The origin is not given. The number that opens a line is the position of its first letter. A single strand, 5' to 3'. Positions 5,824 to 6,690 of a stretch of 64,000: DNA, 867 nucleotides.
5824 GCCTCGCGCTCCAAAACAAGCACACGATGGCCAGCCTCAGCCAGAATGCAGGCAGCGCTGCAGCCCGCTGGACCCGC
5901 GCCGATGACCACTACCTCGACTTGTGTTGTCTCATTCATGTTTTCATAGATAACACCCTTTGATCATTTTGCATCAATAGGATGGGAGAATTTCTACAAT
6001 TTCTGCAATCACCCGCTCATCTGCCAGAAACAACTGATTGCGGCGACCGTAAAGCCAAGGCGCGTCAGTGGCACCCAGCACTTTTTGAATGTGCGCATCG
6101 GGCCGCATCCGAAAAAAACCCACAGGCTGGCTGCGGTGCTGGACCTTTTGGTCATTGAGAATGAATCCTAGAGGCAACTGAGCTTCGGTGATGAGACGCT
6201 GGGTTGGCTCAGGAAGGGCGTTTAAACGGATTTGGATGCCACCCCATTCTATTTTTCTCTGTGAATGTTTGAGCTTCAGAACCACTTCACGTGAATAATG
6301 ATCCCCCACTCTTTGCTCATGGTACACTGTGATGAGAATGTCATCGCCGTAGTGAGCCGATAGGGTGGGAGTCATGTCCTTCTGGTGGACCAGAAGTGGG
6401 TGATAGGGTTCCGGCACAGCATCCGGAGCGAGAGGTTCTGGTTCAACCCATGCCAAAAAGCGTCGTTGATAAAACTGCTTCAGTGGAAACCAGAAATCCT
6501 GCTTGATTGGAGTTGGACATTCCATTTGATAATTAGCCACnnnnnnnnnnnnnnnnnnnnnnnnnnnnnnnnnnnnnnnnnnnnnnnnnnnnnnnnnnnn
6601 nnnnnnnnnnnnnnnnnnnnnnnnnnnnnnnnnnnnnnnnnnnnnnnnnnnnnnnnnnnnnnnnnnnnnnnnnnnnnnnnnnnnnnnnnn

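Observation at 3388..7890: Compact four-gene block: HemN-like radical SAM, UbiC-like chorismate lyase, halogenase-like flavoenzyme, GT4 glycosyltransferase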

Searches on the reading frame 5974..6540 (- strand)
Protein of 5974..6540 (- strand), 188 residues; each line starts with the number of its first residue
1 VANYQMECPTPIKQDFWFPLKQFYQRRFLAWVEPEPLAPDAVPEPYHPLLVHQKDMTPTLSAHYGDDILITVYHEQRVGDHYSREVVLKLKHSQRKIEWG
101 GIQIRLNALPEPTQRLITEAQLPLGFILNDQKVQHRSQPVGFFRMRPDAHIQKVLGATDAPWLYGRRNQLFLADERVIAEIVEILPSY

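Call 3: search_protein_families(library=pfam, proteins=[window:5974-6540:-], max_evalue=0.01)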
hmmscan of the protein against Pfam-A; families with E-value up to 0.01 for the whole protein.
window:5974-6540:- (188 aa): 0 families

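Call 4: search_protein_families(library=ncbifam, proteins=[window:5974-6540:-], max_evalue=0.01)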
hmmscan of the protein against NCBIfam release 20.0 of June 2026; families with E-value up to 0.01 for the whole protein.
window:5974-6540:- (188 aa): 0 families

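Call 5: find_homologous_proteins(query=window:5974-6540:-, max_evalue=0.001)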
Query window:5974-6540:- (188 aa): 355 proteins with E <= 0.001 among 411 candidates; the best 120 are listed.
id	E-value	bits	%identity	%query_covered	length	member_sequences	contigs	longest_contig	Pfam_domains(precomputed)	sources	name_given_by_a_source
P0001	1.3e-112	393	93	97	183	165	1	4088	-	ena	-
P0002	6.8e-110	384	92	97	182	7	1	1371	-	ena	-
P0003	1.9e-60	222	87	62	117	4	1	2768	-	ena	-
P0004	1.1e-49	187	50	93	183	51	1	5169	-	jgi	-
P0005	8.2e-43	165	48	93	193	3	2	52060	-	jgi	jgi:chorismate-pyruvate lyase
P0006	2.6e-42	163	47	91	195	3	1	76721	-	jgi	jgi:chorismate-pyruvate lyase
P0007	2.7e-41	160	46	91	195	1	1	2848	-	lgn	-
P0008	2.7e-40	157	44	91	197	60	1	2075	-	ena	-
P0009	7.8e-38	149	44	95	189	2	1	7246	-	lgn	-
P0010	1.6e-37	148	47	94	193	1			-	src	-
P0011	6.3e-37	146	47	94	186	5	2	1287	-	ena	-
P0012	1.3e-36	145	48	81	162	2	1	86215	-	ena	-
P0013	2.2e-36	144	47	92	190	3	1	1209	-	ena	-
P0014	3.3e-36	143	45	90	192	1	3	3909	-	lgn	-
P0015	5.6e-36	143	44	94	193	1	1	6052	-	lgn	-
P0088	1.3e-31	128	43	92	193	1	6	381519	-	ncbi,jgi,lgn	jgi:hypothetical protein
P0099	1.8e-31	128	42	90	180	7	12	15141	-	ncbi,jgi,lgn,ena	jgi:hypothetical protein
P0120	5.2e-31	126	43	97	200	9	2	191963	-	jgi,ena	jgi:chorismate-pyruvate lyase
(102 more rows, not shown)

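Call 12: search_solved_structures(query=A1, max_evalue=10, show_alignments=3)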
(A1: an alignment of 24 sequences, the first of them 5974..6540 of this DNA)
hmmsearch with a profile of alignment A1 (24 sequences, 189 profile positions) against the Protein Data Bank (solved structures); distinct sequences matched with E-value up to 10: 1.
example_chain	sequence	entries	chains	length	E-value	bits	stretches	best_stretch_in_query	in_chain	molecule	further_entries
2nwi_A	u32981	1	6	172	0.023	17.5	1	104-186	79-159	Hypothetical protein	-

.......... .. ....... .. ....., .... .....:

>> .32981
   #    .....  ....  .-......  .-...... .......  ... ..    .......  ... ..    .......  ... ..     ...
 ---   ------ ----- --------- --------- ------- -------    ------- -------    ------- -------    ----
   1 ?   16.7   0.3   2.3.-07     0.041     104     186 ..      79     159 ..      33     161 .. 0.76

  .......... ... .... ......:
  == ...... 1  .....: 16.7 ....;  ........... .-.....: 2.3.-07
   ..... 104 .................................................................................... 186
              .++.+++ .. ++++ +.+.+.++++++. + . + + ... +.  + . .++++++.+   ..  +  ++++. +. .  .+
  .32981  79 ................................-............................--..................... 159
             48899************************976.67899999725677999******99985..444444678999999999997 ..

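Call 13: find_related_loci(query=A1, collection=genome_contigs, flank=7000)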
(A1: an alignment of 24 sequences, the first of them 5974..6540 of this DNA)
Query A1 (188 aa) in genome_contigs; peptide patterns used: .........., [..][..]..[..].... (x = any residue, [..] = any of these).
599 stretches matched a pattern (row limit reached: there are more); 511 encode a relative of the query (tblastn E <= 1e-3); the best 80 are kept; 80 distinct loci.
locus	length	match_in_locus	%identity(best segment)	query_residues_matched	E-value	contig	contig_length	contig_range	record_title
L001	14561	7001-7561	90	1-187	2e-113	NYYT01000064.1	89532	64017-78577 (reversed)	MAG: Pedosphaera sp. isolate ARS72 11304, whole genome shotgun sequence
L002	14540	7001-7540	50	7-187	2e-55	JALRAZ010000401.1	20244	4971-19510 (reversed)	MAG: Verrucomicrobia bacterium isolate HM.1 HM_1476606, whole genome shotgun sequence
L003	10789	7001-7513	47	16-186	1e-46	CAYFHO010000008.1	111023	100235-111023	MAG TPA_asm: uncultured Verrucomicrobiota bacterium isolate ERP003628_co2_164 genome assembly, contig: NODE_106_length_1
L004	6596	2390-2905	46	15-186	4e-46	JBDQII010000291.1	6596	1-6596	MAG: Verrucomicrobiota bacterium isolate SFB_27D_18OOND_coas_83 k141_5858775_length_6596_cov_328.0000, whole genome shot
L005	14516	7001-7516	45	15-186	7e-46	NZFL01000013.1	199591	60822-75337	MAG: Pedosphaera sp. isolate MED719 109067, whole genome shotgun sequence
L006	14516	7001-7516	45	15-186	2e-45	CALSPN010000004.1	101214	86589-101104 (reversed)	MAG: uncultured Verrucomicrobiae bacterium isolate C_MB218_1 genome assembly, contig: contig_24735_C_MB218, whole genome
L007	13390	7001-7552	43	3-186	2e-42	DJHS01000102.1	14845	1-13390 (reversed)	MAG TPA_asm: Verrucomicrobia bacterium UBA6614 UBA6614_contig_22206, whole genome shotgun sequence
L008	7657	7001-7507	47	19-186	5e-42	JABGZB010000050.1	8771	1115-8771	MAG: Verrucomicrobia bacterium isolate SI036_bin22 k141_128919, whole genome shotgun sequence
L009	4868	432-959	45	11-186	6e-42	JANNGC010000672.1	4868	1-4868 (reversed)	MAG: Pedosphaera sp. isolate OTE_75_metabat_229 OTE_75_k141_1593500, whole genome shotgun sequence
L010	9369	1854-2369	46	15-186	1e-41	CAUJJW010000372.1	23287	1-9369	MAG: Verrucomicrobiota bacterium isolate KLAP45 genome assembly, contig: KLAP45_460686, whole genome shotgun sequence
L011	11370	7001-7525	45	13-186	2e-41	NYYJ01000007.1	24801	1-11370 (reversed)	MAG: Verrucomicrobiales bacterium isolate ARS81 34284, whole genome shotgun sequence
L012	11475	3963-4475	46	16-186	1e-41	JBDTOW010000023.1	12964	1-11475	MAG: Verrucomicrobiota bacterium isolate cluster3_bin.183 NODE_20142_length_12964_cov_4.490278, whole genome shotgun seq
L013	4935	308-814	47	19-186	2e-41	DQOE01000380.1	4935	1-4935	MAG TPA_asm: Verrucomicrobia bacterium isolate SZUA-1142 k95_605817, whole genome shotgun sequence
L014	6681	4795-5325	45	10-186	8e-41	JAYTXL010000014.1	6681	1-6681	MAG: Verrucomicrobiota bacterium isolate GFS_5964 GFS_5964_13, whole genome shotgun sequence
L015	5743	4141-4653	44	16-186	1e-40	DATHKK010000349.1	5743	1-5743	MAG TPA_asm: Candidatus Limnocylindria bacterium isolate SMAG_U12578 k141_174646, whole genome shotgun sequence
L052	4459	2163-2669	44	18-186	2e-38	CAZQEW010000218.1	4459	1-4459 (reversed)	MAG TPA_asm: uncultured Klebsiella sp. isolate SRP193358_co1_145 genome assembly, contig: NODE_63622_length_4459_cov_7.3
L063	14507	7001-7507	41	18-186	7e-38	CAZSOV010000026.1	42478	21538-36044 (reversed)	MAG TPA_asm: uncultured Verrucomicrobiota bacterium isolate SRP302895_co1_382 genome assembly, contig: NODE_1618_length_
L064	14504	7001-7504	44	19-186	9e-38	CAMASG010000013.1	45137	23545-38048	MAG: Akkermansia muciniphila isolate LH-05nov19-220 genome assembly, contig: LH-05nov19-C1374, whole genome shotgun sequ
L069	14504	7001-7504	42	19-186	4e-36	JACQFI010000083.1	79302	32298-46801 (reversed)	MAG: Planctomycetota bacterium isolate NC_groundwater_1043_Pr1_S-0.65um_64_14 Montesol18_Sp65_coassembly_scaffold_959841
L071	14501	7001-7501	44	19-185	1e-37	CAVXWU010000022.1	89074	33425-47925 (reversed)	MAG: uncultured Verrucomicrobiae bacterium isolate MFD04944.bin.1.206 genome assembly, contig: contig_85332, whole genom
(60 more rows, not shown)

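Call 16: find_encoding_contigs(protein=P0088, flank=10000, max_places=3)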
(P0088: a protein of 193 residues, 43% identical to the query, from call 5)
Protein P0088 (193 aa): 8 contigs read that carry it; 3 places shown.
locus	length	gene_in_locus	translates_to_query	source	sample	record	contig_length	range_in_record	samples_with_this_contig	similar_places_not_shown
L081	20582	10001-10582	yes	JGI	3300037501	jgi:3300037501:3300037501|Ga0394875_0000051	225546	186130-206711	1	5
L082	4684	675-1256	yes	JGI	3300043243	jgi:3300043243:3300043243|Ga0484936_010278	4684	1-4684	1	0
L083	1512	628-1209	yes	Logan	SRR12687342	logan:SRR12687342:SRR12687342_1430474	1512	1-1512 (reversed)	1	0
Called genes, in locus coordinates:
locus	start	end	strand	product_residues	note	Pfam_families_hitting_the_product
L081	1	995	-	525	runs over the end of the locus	PF06439:3keto-disac_hyd, PF06283:ThuA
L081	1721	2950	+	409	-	-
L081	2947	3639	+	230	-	PF08843:AbiEii (faint)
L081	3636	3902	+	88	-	-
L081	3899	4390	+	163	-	PF01035:DNA_binding_1 (faint)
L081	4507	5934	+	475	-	PF04055:Radical_SAM, PF06969:HemN_C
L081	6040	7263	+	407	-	PF02463:SMC_N, PF13175:AAA_15, PF13476:AAA_23 (weak), PF13304:AAA_21, PF13175:AAA_15 (weak)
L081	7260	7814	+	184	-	-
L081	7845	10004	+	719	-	PF22842:Pel9A-like_beta_helix (weak), PF13229:Beta_helix (weak)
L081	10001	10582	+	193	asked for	-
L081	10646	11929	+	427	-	PF00070:Pyr_redox (faint), PF00890:FAD_binding_2 (faint), PF01266:DAO (weak), PF01494:FAD_binding_3, PF04820:Trp_halogenase, PF07992:Pyr_redox_2 (faint), PF12831:FAD_oxidored, PF04820:Trp_halogenase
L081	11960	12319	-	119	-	PF01242:PTPS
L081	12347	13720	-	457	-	PF05893:LuxC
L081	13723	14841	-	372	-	PF04443:LuxE (weak)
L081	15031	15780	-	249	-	PF00081:Sod_Fe_N, PF02777:Sod_Fe_C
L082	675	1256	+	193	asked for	-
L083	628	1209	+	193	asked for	-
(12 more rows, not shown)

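Call 17: find_encoding_contigs(protein=P0120, flank=10000, max_places=2)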
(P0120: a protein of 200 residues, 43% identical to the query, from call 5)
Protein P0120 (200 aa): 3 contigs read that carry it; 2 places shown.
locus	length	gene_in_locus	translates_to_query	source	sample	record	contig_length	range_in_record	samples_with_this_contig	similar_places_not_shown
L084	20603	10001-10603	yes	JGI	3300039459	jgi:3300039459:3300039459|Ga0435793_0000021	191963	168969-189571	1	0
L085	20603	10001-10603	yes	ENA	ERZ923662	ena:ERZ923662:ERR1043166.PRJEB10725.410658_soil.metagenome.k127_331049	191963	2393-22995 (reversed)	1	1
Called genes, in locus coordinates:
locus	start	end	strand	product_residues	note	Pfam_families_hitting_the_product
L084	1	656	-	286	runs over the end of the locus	PF12849:PBP_like_2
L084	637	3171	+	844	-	PF13432:TPR_16 (weak), PF13414:TPR_11 (weak), PF14559:TPR_19 (weak), PF13424:TPR_12, PF13432:TPR_16, PF14559:TPR_19, PF13414:TPR_11, PF14559:TPR_19, +16 more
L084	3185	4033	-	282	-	PF07963:N_methyl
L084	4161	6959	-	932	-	PF00047:ig (faint), PF13895:Ig_2 (faint), PF07679:I-set (weak), PF13927:Ig_3 (weak), PF07452:CHRD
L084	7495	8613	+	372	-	-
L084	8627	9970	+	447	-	PF04055:Radical_SAM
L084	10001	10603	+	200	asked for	-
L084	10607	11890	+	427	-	PF00890:FAD_binding_2 (weak), PF01266:DAO (weak), PF01494:FAD_binding_3, PF04820:Trp_halogenase, PF07992:Pyr_redox_2 (faint), PF12831:FAD_oxidored, PF13450:NAD_binding_8 (weak), PF04820:Trp_halogenase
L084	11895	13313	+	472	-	PF13579:Glyco_trans_4_4, PF13439:Glyco_transf_4, PF20706:GT4-conflict, PF00534:Glycos_transf_1, PF13692:Glyco_trans_1_4, PF13524:Glyco_trans_1_2 (weak)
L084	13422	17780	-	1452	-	PF12951:PATR, PF07691:PA14, PF12951:PATR, PF16640:Big_3_5, PF18657:YDG, PF16640:Big_3_5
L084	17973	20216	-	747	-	PF07719:TPR_2 (weak), PF13414:TPR_11, PF13432:TPR_16, PF14559:TPR_19, PF00515:TPR_1 (weak), PF07719:TPR_2 (weak), PF13414:TPR_11, PF13432:TPR_16 (weak), +8 more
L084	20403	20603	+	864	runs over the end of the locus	?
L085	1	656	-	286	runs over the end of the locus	PF12849:PBP_like_2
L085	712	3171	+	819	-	PF13432:TPR_16 (weak), PF13414:TPR_11 (weak), PF14559:TPR_19 (weak), PF13424:TPR_12, PF13432:TPR_16, PF14559:TPR_19, PF13414:TPR_11, PF14559:TPR_19, +16 more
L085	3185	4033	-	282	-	PF07963:N_methyl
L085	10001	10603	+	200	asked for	-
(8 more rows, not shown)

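Call 25: predict_structure(alignment_id=A1)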
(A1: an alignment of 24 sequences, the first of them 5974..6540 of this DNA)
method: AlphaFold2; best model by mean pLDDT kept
length: 188 residues; sequences in the alignment: 24
mean_pLDDT: 92.3   pTM: 0.85
mean pLDDT of the five models: 92.3, 92.3, 92.1, 92.0, 91.5
residues with pLDDT >= 90: 168; 70-90: 6; 50-70: 8; < 50: 6
segments of 3 or more residues with pLDDT < 50: 8-12
pLDDT, mean of each block of 10 residues (from residue 1): 52 77 94 96 97 94 96 95 97 97 97 93 93 96 97 95 98 96 95
secondary structure, 60 per line:
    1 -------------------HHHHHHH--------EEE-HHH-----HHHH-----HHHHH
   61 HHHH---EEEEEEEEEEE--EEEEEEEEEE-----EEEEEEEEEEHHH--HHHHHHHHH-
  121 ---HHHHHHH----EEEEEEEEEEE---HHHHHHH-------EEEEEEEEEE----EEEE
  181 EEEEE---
elements in order: H20-26 E35-37 H47-50 H56-64 E68-78 E81-90 E96-105 H111-119 H124-130 E135-145 H149-155 E163-172 E177-185

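Call 28: fold_search(model_id=the predicted structure, library=pdb)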
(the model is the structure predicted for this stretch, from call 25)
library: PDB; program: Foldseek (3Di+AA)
matches with E <= 10: 1710; with E <= 0.001: 42
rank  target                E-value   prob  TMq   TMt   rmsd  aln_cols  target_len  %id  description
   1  2nwi_A                1.0e-07  1.00  0.64  0.74   2.9       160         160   16  Crystal structure of protein AF1396 from Archaeoglobus fulgidus, Pfam DUF98 (released 2006-11-21)
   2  2nwi_F                1.9e-07  1.00  0.63  0.73   2.7       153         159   16  Crystal structure of protein AF1396 from Archaeoglobus fulgidus, Pfam DUF98 (released 2006-11-21)
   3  2nwi_B                7.4e-07  1.00  0.63  0.76   2.7       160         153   15  Crystal structure of protein AF1396 from Archaeoglobus fulgidus, Pfam DUF98 (released 2006-11-21)
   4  3f8m_B                4.6e-06  1.00  0.56  0.48   3.5       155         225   12  Crystal Structure of PhnF from Mycobacterium smegmatis (released 2009-11-17)
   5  3f8l_B                8.0e-06  1.00  0.53  0.59   3.6       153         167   12  Crystal Structure of the Effector Domain of PhnF from Mycobacterium smegmatis (released 2009-11-17)
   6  3f8m_A                8.0e-06  1.00  0.52  0.43   3.9       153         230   12  Crystal Structure of PhnF from Mycobacterium smegmatis (released 2009-11-17)
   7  3f8l_A                1.5e-05  1.00  0.54  0.62   5.0       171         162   12  Crystal Structure of the Effector Domain of PhnF from Mycobacterium smegmatis (released 2009-11-17)
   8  3cnv_D                3.2e-05  1.00  0.46  0.54   4.7       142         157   11  Crystal structure of the ligand-binding domain of a putative GntR-family transcriptional regulator from Bordetella bro (released 2008-04-29)
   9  3l5z_A                3.6e-05  1.00  0.42  0.53   4.9       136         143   12  Crystal structure of transcriptional regulator, GntR family from Bacillus cereus (released 2010-01-05)
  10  2wv0_E                4.0e-05  1.00  0.56  0.46  20.3       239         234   10  Crystal structure of the GntR-HutC family member YvoA from Bacillus subtilis (released 2010-01-12)
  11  3bwg_B                6.5e-05  1.00  0.47  0.39   4.6       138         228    6  The crystal structure of possible transcriptional regulator YydK from Bacillus subtilis subsp. subtilis str. 168 (released 2008-01-22)
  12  2wv0_F                6.9e-05  1.00  0.54  0.44  21.0       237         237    9  Crystal structure of the GntR-HutC family member YvoA from Bacillus subtilis (released 2010-01-12)
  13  2wv0_H                9.1e-05  1.00  0.58  0.49  20.1       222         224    9  Crystal structure of the GntR-HutC family member YvoA from Bacillus subtilis (released 2010-01-12)
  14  4zsk_B                9.6e-05  1.00  0.51  0.57   3.5       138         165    6  Crystal structure of the effector-binding domain of DasR (DasR-EBD) in complex with N-acetylglucosamine-6-phosphate (released 2016-06-08)
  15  3cnv_A                9.6e-05  1.00  0.48  0.57   4.1       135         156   12  Crystal structure of the ligand-binding domain of a putative GntR-family transcriptional regulator from Bordetella bro (released 2008-04-29)
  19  1fw9                  1.1e-04  1.00  0.55  0.61   3.6       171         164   15  CHORISMATE LYASE WITH BOUND PRODUCT (released 2001-03-22)
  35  1g81                  3.3e-04  1.00  0.54  0.60   3.7       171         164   16  CHORISMATE LYASE WITH BOUND PRODUCT, ORTHORHOMBIC CRYSTAL FORM (released 2001-05-15)
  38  1g1b_A                5.1e-04  1.00  0.53  0.59   3.9       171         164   16  CHORISMATE LYASE (WILD-TYPE) WITH BOUND PRODUCT (released 2001-04-11)
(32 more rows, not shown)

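Call 29: search_protein_families(library=pfam, proteins=[L064:10101-10550:+, L069:10602-11195:+, L071:11360-12685:+, L064:12569-13258:+, L063:4695-6950:+, L052:1459-1938:+], max_evalue=0.001)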
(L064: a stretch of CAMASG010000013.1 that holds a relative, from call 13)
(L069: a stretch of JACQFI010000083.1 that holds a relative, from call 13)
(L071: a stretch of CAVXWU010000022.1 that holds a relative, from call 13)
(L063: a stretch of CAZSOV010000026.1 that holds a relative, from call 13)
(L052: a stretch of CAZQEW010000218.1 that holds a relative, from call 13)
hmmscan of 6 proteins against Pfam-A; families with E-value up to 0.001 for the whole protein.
L064:10101-10550:+ (149 aa): 3 families
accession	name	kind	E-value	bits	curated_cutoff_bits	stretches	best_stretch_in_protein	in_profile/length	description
PF13279.12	4HBT_2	-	1.7e-13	51.5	25.5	1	15-139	1-121/122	Thioesterase-like superfamily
PF03061.28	4HBT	-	9.2e-11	42.3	20.6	1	24-106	2-76/79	Thioesterase superfamily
PF01643.23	Acyl-ACP_TE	-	0.00042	20.5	23.7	1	14-124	9-118/131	Acyl-ACP thioesterase N-terminal domain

L069:10602-11195:+ (197 aa): 0 families

L071:11360-12685:+ (441 aa): 2 families
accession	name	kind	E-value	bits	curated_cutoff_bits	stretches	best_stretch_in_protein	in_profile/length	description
PF00501.34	AMP-binding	-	4.5e-16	59.1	29.9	1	81-285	162-374/384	AMP-binding enzyme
PF14535.12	AMP-binding_C_2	-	1.3e-15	57.8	25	1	339-425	1-92/96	AMP-binding enzyme C-terminal domain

L064:12569-13258:+ (229 aa): 5 families
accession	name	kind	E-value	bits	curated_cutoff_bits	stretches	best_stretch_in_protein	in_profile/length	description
PF00005.33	ABC_tran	-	3.8e-37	128.4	25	1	26-175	1-136/137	ABC transporter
PF13304.12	AAA_21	-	3.2e-10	41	27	1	40-59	3-22/304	AAA domain, putative AbiEii toxin, Type IV TA system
PF02463.25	SMC_N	-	3.8e-06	26.9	40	1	39-220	27-211/220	RecF/RecN/SMC N terminal domain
PF13555.12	AAA_29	-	0.00021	21.4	27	1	33-53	19-39/61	P-loop containing region of AAA domain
PF13191.12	AAA_16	-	0.00051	21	32.6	0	34-163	22-124/167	AAA ATPase domain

L063:4695-6950:+ (751 aa): 3 families
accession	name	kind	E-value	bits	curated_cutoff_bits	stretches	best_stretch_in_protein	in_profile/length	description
PF13229.12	Beta_helix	-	5.6e-14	52.5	25.9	2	366-439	26-146/158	Right handed beta helix region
PF21231.2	GH141_M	-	0.00011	22.5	27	1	319-348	126-155/156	GH141 insertion domain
PF05048.19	NosD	-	0.00021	21.3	23.6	0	491-596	61-153/212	Periplasmic copper-binding protein (NosD)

L052:1459-1938:+ (159 aa): 1 family
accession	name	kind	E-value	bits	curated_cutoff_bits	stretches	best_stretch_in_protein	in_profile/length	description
PF01850.27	PIN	-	0.00011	23.3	23.6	1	33-120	21-109/120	PIN domain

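Call 32: search_protein_families(library=pfam, proteins=[L071:388-1224:+, L071:1238-1924:+, L071:1928-3001:+, L071:3077-3676:+, L071:3673-4338:+, L071:4396-5583:+, L071:10796-11359:+], max_evalue=0.01)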
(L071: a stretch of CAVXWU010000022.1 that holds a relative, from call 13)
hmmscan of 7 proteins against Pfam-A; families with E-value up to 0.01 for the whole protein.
L071:388-1224:+ (278 aa): 1 family
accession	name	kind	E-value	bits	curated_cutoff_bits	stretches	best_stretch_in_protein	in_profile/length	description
PF09359.15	VTC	-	6.2e-36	124.6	23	1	10-247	2-233/235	VTC domain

L071:1238-1924:+ (228 aa): 1 family
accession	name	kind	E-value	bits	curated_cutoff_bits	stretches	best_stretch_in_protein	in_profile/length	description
PF16316.10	DUF4956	-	1.3e-11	45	30.6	1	38-143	12-118/169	Domain of unknown function (DUF4956)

L071:1928-3001:+ (357 aa): 3 families
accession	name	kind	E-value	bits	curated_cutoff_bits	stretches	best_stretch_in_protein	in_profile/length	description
PF13437.12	HlyD_3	-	4.6e-05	24.6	22.2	1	234-305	2-74/106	HlyD family secretion protein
PF00364.28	Biotin_lipoyl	-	9.1e-05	22.7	22.1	0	232-262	43-73/73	Biotin-requiring enzyme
PF16576.10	HlyD_D23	-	0.0008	19.2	30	1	215-321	93-198/214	Barrel-sandwich domain of CusB or HlyD membrane-fusion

L071:3077-3676:+ (199 aa): 2 families
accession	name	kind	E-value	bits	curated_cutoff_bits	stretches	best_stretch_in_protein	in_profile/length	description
PF02390.23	Methyltransf_4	-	2.4e-38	131.7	24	1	24-187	2-172/173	Putative methyltransferase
PF24675.1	NpmA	-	8.3e-06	25.7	60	1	24-103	24-105/214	16S rRNA (adenine(1408)-N(1))-methyltransferase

L071:3673-4338:+ (221 aa): 0 families

L071:4396-5583:+ (395 aa): 11 families
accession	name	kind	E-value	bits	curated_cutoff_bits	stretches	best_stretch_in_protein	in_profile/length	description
PF13570.13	Beta-prop_ACSF4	-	4.3e-71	240.4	133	3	127-329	21-223/329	Beta-alanine-activating enzyme, beta-propeller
PF13360.13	PQQ_2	-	5.8e-56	190.2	27.6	3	67-275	15-233/233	Outer membrane protein assembly factor BamB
PF01011.28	PQQ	-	2.9e-21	76.3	26.7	3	116-191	48-136/595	Glucose/ethanol/alcohol dehydrogenase, beta-propeller domain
PF25292.1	Beta-prop_CGLA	-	1.3e-14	54.8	26.8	0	258-311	53-107/316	Lambda-carrageenase beta-propeller domain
PF23414.1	Beta-prop_EML_2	-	8.2e-05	22.5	90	0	290-389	10-112/266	Echinoderm microtubule-associated protein second beta-propeller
PF14435.11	SUKH-4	-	0.00023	21.7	25.5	0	285-321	74-110/179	SUKH-4 immunity protein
PF24796.1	WDR55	-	0.0019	17.7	200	0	323-348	100-167/296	WDR55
PF24996.1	NANM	-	0.002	17.5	45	0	78-151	10-89/350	N-acetylneuraminate epimerase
PF17005.11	WD40_like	-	0.0024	17.8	40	1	292-387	14-109/301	WD40-like domain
PF24807.1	WD40_CDC20-Fz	-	0.0087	15.8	200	0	289-385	18-118/292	CDC20/Fizzy WD40 domain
PF25171.1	Beta-prop_WDR36-Utp21_1st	-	0.0093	15.8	80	0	331-383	121-175/266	WDR36/Utp21 first beta-propeller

L071:10796-11359:+ (187 aa): 0 families
